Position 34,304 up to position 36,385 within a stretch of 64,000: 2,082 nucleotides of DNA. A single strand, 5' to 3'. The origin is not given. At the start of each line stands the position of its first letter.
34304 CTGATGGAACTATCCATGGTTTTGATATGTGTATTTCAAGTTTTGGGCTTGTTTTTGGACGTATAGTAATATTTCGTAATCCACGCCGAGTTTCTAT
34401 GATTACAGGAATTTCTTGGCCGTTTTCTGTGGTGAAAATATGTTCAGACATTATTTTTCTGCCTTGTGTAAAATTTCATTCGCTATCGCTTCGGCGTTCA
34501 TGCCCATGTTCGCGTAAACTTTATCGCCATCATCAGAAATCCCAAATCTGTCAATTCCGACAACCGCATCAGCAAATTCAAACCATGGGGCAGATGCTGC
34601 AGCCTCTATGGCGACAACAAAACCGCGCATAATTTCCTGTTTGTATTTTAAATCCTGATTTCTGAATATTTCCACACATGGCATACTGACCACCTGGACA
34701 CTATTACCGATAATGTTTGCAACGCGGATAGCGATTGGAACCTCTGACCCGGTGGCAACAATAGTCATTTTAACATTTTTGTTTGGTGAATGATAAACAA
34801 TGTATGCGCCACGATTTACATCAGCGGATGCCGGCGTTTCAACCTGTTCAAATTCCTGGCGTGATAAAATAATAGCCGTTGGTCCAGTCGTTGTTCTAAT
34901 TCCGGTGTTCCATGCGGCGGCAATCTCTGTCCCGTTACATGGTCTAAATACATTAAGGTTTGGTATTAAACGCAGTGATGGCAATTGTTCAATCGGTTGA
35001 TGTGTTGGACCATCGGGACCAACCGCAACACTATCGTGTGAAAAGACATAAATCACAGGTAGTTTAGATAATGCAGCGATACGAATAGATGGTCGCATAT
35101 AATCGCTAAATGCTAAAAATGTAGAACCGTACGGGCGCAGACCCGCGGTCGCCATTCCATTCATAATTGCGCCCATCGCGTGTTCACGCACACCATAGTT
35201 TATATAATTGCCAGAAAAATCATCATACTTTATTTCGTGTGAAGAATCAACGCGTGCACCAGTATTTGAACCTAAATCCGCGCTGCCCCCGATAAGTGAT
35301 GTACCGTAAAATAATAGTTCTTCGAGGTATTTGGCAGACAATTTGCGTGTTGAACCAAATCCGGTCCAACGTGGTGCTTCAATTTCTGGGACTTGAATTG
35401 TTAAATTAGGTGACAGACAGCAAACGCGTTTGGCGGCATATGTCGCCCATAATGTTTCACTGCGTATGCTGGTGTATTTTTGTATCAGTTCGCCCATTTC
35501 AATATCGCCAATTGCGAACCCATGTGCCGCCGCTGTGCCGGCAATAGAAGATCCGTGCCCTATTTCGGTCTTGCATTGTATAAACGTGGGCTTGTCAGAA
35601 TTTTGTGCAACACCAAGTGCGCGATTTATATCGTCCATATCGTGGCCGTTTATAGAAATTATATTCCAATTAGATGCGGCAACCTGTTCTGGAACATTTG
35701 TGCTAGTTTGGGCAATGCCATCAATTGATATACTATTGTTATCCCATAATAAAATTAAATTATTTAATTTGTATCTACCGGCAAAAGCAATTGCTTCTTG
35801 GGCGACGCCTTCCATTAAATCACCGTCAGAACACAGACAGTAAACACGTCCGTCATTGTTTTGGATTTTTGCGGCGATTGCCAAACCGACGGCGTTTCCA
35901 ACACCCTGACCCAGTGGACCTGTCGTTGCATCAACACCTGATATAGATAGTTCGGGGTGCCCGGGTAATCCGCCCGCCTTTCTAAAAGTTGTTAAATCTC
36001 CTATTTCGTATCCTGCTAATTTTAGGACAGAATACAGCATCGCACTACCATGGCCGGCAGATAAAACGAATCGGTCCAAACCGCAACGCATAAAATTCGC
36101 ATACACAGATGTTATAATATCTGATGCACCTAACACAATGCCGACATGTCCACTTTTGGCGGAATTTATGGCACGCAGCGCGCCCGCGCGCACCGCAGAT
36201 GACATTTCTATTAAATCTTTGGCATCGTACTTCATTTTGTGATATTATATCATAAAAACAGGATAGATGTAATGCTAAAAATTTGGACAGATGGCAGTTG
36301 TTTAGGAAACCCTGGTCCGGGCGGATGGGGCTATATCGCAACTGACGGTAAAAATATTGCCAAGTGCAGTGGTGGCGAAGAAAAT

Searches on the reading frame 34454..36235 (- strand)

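Call 73: search_protein_families(library=pfam, proteins=[window:34454-36235:-], max_evalue=0.00001)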
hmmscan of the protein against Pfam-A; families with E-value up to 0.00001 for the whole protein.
window:34454-36235:- (594 aa): 6 families
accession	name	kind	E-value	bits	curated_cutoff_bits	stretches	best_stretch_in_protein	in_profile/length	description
PF00456.26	Transketolase_N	-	1.5e-65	221.9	22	1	11-254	5-275/334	Transketolase, thiamine diphosphate binding domain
PF02779.29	Transket_pyr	-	2.6e-48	164.4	27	1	295-462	4-172/174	Transketolase, pyrimidine binding domain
PF22613.1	Transketolase_C_1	-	7.9e-24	84.5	27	1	476-579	1-112/113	Transketolase-like TK C-terminal domain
PF13292.11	DXP_synthase_N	-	9.5e-17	61.6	21.2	1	4-171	14-175/274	1-deoxy-D-xylulose-5-phosphate synthase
PF02775.26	TPP_enzyme_C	-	8.3e-08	32.6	21.9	1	111-208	29-121/151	Thiamine pyrophosphate enzyme, C-terminal TPP binding domain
PF00676.26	E1_dh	-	2.6e-07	30.3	22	1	104-218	99-219/300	Dehydrogenase E1 component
